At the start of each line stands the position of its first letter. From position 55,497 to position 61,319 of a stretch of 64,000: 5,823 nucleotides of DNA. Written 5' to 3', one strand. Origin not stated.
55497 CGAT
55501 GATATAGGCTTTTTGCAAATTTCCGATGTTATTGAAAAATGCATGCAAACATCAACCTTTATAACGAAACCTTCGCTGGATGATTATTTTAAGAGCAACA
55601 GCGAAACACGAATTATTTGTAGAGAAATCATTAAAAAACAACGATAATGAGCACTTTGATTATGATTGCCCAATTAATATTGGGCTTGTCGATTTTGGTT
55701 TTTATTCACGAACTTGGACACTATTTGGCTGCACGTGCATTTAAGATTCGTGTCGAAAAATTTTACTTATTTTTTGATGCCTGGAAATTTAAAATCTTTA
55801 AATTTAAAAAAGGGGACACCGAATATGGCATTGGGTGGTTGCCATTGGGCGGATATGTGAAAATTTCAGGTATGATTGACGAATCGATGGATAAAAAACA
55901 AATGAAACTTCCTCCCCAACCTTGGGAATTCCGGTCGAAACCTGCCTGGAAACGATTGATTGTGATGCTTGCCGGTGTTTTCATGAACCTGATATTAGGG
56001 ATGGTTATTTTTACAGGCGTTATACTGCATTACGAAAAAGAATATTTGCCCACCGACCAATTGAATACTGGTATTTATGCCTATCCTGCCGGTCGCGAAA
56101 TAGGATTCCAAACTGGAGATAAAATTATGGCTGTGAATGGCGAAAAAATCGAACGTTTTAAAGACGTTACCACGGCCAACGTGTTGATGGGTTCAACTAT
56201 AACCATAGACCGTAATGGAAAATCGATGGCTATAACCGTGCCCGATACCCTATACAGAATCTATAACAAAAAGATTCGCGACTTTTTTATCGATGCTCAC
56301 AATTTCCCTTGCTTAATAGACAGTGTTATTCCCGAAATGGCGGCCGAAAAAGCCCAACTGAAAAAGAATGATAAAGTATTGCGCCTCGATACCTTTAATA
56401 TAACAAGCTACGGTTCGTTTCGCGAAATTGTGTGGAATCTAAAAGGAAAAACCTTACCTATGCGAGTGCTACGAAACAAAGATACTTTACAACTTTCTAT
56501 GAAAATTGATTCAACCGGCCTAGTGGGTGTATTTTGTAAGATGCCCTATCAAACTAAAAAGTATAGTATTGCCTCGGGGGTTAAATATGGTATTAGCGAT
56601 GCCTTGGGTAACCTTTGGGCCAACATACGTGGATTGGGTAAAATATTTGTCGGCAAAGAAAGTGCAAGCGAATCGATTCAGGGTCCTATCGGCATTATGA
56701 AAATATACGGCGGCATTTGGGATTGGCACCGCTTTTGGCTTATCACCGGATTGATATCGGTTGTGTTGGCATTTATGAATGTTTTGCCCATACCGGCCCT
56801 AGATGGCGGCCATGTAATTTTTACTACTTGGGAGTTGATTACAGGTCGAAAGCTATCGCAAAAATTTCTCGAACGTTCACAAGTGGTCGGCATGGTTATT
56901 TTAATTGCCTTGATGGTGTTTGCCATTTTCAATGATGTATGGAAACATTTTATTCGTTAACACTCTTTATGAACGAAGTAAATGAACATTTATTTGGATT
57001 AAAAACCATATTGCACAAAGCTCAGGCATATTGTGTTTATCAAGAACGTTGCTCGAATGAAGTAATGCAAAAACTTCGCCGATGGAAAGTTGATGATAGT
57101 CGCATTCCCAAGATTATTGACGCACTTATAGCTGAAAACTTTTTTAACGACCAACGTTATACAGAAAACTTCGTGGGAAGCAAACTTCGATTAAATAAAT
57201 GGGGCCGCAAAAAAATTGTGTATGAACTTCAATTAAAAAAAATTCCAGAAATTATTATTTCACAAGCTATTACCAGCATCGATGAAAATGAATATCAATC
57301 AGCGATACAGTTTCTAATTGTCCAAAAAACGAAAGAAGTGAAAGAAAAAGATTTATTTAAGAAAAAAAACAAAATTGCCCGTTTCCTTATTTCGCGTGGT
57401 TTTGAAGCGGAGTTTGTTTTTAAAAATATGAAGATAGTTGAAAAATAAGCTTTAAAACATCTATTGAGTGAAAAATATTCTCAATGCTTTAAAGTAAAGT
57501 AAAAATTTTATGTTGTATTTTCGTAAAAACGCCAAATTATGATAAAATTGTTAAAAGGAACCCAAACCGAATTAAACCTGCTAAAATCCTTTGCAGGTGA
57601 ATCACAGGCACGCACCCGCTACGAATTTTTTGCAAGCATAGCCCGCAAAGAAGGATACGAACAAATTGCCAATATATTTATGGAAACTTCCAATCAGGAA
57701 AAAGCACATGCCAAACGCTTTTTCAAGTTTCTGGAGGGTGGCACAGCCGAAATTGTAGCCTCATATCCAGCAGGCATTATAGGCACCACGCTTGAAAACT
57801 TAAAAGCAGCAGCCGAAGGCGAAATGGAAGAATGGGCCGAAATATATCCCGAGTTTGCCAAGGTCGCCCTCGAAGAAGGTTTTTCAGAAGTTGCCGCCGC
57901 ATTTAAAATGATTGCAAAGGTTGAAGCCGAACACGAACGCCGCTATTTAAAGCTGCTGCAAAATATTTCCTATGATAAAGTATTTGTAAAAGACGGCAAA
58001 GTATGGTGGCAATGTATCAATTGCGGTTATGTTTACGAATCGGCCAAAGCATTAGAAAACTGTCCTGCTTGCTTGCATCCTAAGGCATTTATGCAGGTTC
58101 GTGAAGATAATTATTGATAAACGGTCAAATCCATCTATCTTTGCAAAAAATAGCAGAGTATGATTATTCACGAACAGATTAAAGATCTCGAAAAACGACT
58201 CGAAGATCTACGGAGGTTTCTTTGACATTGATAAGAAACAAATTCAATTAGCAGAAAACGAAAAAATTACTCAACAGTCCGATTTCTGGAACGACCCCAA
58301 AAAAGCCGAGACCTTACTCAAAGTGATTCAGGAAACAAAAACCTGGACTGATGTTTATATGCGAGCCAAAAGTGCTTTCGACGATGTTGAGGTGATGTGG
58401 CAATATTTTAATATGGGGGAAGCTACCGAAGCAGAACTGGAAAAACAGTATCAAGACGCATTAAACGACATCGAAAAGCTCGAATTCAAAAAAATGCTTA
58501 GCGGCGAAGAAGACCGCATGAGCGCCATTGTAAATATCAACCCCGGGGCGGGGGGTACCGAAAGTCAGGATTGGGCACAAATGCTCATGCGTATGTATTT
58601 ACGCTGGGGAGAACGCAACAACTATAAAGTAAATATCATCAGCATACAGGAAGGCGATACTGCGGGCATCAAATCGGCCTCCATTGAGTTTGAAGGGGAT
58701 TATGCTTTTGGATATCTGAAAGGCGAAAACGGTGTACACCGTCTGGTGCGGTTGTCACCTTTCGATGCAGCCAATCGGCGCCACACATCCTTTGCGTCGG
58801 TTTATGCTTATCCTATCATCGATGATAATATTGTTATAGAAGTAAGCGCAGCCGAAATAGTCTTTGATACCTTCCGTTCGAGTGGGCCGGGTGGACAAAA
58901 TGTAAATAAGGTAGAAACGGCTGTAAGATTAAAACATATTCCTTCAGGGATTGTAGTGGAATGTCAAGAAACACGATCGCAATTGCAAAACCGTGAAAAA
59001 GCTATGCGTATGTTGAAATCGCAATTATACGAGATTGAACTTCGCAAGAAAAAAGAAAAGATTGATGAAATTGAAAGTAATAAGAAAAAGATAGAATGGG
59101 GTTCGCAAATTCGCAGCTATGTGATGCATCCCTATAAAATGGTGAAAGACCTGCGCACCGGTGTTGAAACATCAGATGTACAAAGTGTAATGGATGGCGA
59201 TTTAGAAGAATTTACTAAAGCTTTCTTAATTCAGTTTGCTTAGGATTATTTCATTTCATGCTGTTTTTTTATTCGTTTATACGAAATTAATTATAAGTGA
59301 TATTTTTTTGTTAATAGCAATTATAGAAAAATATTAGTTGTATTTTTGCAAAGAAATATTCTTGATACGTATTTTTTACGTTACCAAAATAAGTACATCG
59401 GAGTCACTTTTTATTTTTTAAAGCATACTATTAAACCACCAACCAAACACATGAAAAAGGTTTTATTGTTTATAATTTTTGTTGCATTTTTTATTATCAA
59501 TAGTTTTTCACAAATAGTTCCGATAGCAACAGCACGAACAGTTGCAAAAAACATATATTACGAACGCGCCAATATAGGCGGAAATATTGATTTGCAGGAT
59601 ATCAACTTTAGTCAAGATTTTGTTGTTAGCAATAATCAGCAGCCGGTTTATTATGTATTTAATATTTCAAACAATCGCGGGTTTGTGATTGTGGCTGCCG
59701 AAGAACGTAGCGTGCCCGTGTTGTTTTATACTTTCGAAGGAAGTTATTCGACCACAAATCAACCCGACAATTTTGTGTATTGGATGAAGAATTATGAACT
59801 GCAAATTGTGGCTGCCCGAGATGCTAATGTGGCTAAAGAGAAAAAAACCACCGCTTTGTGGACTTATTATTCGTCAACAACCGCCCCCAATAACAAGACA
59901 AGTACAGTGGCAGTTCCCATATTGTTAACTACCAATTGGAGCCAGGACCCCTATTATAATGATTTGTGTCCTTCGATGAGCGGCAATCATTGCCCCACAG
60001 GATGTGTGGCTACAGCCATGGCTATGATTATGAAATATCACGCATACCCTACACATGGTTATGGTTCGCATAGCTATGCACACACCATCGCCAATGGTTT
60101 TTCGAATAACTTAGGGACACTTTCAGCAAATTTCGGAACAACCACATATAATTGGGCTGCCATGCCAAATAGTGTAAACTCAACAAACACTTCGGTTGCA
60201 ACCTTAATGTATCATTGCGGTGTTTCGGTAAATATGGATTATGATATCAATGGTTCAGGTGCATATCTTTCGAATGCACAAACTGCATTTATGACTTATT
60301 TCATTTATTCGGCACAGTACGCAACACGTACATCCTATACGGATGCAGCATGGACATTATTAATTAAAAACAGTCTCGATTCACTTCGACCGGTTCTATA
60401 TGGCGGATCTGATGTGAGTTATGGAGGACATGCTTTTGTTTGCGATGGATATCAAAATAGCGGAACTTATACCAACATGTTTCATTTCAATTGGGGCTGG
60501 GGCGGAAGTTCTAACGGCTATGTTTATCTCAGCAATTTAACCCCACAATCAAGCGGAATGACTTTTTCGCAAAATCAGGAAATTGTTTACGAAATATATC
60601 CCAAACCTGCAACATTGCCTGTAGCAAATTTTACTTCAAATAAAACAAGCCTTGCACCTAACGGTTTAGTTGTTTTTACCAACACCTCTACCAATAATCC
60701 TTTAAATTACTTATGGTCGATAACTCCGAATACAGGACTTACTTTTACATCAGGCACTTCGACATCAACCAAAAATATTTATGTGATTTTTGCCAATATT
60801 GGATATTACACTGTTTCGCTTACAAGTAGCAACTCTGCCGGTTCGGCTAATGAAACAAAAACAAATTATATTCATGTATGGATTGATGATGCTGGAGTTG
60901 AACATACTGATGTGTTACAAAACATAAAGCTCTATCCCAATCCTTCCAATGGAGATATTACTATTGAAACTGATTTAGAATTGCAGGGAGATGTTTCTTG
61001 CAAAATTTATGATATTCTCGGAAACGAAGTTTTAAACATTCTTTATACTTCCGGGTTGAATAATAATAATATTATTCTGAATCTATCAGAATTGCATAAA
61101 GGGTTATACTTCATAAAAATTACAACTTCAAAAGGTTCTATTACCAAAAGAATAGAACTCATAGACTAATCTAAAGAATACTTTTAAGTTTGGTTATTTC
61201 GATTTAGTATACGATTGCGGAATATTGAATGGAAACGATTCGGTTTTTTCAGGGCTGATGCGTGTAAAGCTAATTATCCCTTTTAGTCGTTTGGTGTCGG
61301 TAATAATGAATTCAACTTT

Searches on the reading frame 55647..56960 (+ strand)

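Call 91: search_protein_families(library=pfam, proteins=[window:55647-56960:+], max_evalue=0.0001)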
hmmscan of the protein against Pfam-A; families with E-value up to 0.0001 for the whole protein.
window:55647-56960:+ (437 aa): 4 families
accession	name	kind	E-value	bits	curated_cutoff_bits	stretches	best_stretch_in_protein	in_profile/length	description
PF02163.28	Peptidase_M50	-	3.6e-55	187.2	27.2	1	10-422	2-221/221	Peptidase family M50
PF13180.12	PDZ_2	-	7.6e-11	42.6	27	1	224-286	16-79/80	PDZ domain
PF00595.29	PDZ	-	2.8e-07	31.3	23.2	0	153-184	42-73/81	PDZ domain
PF17820.7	PDZ_6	-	9.3e-07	28.9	27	0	149-174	11-36/54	PDZ domain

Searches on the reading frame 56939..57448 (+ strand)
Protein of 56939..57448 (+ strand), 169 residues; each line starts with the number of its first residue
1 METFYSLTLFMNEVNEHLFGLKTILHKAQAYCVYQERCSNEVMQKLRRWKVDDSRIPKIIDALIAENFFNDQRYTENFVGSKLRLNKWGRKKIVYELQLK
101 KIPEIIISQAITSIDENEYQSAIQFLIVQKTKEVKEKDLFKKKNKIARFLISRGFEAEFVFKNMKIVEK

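Call 91: search_protein_families(library=pfam, proteins=[window:56939-57448:+], max_evalue=0.0001)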
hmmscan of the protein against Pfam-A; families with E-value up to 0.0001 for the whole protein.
window:56939-57448:+ (169 aa): 2 families
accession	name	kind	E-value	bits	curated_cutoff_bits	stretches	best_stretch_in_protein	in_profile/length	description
PF02631.22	RecX_HTH2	-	2.2e-13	50.7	26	1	70-110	1-41/42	RecX, second three-helix domain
PF21981.2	RecX_HTH3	-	2.8e-06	27.8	26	1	118-158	2-42/48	RecX, third three-helix domain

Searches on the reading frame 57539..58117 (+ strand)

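Call 91: search_protein_families(library=pfam, proteins=[window:57539-58117:+], max_evalue=0.0001)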
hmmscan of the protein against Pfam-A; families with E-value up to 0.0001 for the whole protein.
window:57539-58117:+ (192 aa): 3 families
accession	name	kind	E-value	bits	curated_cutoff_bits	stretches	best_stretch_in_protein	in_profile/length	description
PF02915.23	Rubrerythrin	-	1.8e-29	103.3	22.8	1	13-140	2-137/137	Rubrerythrin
PF21349.2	RUBY_RBDX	-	3.4e-10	39.6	26.5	1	157-183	1-27/30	Rubrerythrin, rubredoxin-like domain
PF00210.30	Ferritin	-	1.2e-06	28.9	24.5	1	14-143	4-139/142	Ferritin-like domain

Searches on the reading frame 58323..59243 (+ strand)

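Call 91: search_protein_families(library=pfam, proteins=[window:58323-59243:+], max_evalue=0.0001)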
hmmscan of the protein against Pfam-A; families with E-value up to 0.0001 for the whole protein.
window:58323-59243:+ (306 aa): 2 families
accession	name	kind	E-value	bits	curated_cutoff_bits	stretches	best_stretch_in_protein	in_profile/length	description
PF03462.23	PCRF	-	3.1e-48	164.6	24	1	3-160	32-194/194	PCRF domain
PF00472.26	RF-1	-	6.3e-42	142.6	35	1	169-278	2-116/116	RF-1 domain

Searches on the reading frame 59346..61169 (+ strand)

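Call 91: search_protein_families(library=pfam, proteins=[window:59346-61169:+], max_evalue=0.0001)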
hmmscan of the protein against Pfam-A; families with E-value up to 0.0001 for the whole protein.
window:59346-61169:+ (607 aa): 5 families
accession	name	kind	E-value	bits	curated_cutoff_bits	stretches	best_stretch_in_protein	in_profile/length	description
PF01640.23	Peptidase_C10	-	1.3e-61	208.7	26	1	198-392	1-193/194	Peptidase C10 family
PF13734.11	Inhibitor_I69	-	1.3e-15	58.1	25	1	95-154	39-98/98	Spi protease inhibitor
PF18962.6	Por_Secre_tail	-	2.6e-15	56.9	27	1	529-603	1-73/75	Secretion system C-terminal sorting domain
PF00801.26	PKD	-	1e-07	32.3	23.5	1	429-506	4-77/80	PKD domain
PF18911.6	PKD_4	-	7.3e-05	23.2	27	1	425-511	4-85/85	PKD domain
